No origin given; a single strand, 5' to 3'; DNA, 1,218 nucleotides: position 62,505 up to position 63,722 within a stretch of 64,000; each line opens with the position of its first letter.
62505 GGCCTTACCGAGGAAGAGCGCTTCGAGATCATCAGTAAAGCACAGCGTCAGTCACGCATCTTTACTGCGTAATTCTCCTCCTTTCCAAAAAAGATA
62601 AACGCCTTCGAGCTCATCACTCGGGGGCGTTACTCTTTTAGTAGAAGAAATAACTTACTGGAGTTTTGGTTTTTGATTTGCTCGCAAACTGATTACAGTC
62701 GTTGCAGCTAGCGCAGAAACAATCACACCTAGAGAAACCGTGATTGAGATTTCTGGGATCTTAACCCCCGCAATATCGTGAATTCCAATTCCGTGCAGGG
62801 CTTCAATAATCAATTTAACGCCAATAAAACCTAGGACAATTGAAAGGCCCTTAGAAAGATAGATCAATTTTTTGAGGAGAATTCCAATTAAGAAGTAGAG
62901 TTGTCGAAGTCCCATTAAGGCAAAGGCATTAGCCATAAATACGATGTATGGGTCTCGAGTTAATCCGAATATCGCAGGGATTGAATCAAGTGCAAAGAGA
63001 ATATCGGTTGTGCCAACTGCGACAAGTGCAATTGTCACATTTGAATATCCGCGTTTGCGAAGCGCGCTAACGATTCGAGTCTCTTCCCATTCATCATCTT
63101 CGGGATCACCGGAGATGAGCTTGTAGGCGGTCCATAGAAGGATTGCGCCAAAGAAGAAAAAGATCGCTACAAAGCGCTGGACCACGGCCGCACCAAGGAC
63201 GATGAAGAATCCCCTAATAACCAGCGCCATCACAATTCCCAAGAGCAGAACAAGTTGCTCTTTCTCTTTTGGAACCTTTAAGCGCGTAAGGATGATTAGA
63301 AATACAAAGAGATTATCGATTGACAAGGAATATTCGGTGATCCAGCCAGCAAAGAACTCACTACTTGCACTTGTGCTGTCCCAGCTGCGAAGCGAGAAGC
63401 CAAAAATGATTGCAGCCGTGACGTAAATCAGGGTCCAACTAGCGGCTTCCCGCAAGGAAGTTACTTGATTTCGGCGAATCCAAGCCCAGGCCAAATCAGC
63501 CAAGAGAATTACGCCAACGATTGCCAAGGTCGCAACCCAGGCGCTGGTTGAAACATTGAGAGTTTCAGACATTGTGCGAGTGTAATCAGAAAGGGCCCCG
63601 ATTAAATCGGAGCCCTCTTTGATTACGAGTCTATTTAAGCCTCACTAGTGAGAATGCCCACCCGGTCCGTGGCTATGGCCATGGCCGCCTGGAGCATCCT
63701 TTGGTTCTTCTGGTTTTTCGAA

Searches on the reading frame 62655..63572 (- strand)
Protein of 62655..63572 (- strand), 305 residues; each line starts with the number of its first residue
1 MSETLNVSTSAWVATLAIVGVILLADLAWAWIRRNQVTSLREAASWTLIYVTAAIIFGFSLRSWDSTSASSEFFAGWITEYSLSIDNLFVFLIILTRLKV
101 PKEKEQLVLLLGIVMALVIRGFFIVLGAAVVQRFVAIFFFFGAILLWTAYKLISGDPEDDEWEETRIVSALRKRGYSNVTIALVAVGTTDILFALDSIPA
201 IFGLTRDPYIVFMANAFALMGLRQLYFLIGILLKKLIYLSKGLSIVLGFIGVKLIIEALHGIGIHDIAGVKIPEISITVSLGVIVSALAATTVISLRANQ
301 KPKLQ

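Call 43: search_protein_families(library=pfam, proteins=[window:62655-63572:-])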
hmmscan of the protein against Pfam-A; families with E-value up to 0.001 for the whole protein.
window:62655-63572:- (305 aa): 1 family
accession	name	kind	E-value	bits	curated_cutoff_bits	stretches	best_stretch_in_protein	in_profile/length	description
PF03741.22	TerC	-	4e-45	154.2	27.8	1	74-257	1-177/178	Integral membrane protein TerC family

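Call 81: find_encoding_contigs(protein=window:62655-63572:-, flank=10000, max_places=2)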
Protein window:62655-63572:- (305 aa): 7 contigs read that carry it; 2 places shown.
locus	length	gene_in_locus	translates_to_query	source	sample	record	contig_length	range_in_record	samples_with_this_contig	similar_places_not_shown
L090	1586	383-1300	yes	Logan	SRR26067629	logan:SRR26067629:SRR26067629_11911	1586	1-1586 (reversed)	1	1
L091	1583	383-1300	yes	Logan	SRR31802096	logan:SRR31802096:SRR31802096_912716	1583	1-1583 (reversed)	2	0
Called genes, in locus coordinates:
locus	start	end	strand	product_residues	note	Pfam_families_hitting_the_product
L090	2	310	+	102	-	?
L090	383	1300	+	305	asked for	PF03741:TerC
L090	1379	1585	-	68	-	?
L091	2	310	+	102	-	?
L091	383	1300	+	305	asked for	PF03741:TerC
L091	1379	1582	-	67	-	?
